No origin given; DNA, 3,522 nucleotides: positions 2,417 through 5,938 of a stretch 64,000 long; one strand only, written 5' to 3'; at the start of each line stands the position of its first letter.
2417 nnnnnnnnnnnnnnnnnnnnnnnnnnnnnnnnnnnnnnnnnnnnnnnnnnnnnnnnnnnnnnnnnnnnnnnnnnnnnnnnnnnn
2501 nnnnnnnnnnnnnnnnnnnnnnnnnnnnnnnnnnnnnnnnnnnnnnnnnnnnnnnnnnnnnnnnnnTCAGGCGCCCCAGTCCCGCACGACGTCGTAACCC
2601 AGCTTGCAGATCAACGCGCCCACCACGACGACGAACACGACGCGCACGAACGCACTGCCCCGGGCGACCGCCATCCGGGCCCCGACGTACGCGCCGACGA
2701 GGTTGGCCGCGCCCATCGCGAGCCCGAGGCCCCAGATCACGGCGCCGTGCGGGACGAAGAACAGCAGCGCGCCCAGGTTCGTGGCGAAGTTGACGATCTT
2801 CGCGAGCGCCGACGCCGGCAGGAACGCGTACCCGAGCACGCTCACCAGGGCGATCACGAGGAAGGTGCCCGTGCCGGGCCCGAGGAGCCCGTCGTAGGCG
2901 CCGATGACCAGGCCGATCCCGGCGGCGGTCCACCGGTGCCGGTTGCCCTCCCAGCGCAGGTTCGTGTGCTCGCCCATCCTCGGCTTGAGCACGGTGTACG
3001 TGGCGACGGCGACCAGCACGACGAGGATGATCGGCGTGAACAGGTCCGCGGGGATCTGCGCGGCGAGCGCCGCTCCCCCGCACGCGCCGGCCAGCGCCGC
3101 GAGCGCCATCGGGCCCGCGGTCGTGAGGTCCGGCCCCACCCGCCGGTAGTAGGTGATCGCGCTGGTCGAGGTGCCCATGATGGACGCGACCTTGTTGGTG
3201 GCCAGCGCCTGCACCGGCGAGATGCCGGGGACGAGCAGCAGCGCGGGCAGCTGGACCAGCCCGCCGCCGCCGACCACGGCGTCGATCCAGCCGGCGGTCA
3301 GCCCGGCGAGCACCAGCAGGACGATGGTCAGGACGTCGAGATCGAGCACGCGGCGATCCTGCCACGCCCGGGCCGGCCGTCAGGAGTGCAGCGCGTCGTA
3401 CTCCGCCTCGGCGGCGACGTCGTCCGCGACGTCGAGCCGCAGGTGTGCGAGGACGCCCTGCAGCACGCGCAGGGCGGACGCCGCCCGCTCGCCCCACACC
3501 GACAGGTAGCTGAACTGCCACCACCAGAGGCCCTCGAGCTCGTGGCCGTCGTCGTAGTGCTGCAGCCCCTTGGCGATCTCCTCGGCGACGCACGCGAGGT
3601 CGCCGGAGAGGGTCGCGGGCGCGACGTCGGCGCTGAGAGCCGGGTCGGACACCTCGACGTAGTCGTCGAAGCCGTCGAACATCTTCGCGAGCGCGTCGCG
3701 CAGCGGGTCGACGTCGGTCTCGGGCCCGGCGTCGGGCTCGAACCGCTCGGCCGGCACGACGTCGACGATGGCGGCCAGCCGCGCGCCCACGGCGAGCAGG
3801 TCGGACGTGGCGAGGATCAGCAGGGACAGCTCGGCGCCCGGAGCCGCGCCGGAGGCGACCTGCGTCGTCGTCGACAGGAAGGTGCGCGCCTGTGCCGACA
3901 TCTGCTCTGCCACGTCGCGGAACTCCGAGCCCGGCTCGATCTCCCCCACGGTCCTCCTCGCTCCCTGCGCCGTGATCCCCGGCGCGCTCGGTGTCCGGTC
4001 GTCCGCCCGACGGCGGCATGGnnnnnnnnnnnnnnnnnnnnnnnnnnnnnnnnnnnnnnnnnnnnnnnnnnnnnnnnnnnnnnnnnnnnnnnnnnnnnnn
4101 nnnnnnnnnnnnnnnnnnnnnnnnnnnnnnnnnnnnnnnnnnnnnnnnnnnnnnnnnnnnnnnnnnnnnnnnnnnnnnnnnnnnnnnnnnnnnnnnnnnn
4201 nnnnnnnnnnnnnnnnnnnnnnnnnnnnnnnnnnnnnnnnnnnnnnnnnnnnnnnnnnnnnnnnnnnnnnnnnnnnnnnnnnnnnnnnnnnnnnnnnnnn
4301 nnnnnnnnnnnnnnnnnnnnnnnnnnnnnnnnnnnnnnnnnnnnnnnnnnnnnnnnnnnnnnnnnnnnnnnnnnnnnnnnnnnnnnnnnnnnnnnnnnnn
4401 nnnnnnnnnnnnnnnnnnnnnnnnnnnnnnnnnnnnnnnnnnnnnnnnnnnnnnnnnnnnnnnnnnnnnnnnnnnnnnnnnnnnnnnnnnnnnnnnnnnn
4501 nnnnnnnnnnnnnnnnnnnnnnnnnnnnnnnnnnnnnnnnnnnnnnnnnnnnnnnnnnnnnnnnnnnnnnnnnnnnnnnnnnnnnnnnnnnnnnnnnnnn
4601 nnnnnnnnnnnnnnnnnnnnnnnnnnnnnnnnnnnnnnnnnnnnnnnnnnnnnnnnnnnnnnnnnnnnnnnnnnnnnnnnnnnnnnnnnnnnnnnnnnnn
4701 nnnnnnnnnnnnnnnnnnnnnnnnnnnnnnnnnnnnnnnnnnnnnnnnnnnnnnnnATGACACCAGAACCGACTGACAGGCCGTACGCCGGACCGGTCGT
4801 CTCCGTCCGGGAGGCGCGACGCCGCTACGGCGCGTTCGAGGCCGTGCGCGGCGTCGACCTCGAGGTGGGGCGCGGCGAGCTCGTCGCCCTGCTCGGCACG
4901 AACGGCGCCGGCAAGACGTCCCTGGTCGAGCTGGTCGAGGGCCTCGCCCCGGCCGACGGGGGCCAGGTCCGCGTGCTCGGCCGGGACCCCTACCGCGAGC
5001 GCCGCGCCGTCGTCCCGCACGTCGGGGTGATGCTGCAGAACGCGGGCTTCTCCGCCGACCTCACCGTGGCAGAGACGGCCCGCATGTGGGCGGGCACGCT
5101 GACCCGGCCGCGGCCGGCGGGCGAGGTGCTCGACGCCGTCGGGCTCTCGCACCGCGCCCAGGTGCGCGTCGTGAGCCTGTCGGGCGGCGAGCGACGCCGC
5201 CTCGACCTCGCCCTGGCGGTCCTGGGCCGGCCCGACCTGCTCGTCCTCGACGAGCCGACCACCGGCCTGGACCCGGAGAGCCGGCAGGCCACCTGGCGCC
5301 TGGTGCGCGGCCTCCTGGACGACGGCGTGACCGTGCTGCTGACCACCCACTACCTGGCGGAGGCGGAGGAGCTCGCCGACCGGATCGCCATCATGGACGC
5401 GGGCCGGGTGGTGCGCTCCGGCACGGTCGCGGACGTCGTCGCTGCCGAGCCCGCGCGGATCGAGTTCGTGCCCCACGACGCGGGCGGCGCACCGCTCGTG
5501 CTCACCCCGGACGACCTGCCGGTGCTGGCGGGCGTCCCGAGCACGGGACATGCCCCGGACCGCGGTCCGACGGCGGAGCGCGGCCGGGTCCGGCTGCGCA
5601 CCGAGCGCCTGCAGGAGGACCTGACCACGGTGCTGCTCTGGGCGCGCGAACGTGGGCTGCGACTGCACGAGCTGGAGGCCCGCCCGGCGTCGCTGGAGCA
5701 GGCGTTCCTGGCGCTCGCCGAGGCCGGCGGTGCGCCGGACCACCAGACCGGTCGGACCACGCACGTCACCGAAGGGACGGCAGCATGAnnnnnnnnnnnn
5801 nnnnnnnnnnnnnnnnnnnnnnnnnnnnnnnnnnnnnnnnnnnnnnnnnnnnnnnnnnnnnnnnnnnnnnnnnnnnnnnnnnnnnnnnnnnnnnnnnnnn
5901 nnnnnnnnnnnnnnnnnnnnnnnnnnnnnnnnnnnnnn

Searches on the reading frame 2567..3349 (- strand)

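Call 7: search_protein_families(library=pfam, proteins=[window:2567-3349:-], max_evalue=0.001)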
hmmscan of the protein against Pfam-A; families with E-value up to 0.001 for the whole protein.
window:2567-3349:- (260 aa): 1 family
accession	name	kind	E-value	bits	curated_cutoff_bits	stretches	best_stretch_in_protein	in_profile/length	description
PF01925.25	TauE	-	1.2e-47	163.1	32.6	1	12-250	1-237/237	Sulfite exporter TauE/SafE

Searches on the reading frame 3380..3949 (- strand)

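Call 7: search_protein_families(library=pfam, proteins=[window:3380-3949:-], max_evalue=0.001)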
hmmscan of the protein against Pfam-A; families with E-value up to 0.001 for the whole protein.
window:3380-3949:- (189 aa): 1 family
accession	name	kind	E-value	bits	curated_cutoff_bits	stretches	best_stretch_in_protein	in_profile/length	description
PF16702.10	DUF5063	-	7.5e-42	144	27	1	10-169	3-167/167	Domain of unknown function (DUF5063)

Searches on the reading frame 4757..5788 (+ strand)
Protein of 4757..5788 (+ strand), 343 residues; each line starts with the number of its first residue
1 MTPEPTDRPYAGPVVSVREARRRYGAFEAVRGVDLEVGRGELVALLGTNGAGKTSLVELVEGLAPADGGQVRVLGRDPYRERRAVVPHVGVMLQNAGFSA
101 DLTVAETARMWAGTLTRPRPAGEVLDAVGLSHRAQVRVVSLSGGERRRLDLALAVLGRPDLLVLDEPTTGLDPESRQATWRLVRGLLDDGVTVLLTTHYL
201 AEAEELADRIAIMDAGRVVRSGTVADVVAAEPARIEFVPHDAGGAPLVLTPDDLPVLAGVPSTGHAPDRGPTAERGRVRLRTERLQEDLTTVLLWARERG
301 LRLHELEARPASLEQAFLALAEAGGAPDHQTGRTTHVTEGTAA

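Call 7: search_protein_families(library=pfam, proteins=[window:4757-5788:+], max_evalue=0.001)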
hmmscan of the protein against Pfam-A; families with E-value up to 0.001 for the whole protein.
window:4757-5788:+ (343 aa): 3 families
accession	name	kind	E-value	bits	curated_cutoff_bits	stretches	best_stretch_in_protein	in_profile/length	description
PF00005.33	ABC_tran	-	3.8e-27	96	25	1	31-169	2-137/137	ABC transporter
PF13304.12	AAA_21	-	4.4e-10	40.5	27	1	131-198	228-298/304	AAA domain, putative AbiEii toxin, Type IV TA system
PF02702.23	KdpD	-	0.00012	22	26.1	1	137-238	61-160/210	Osmosensitive K+ channel His kinase sensor domain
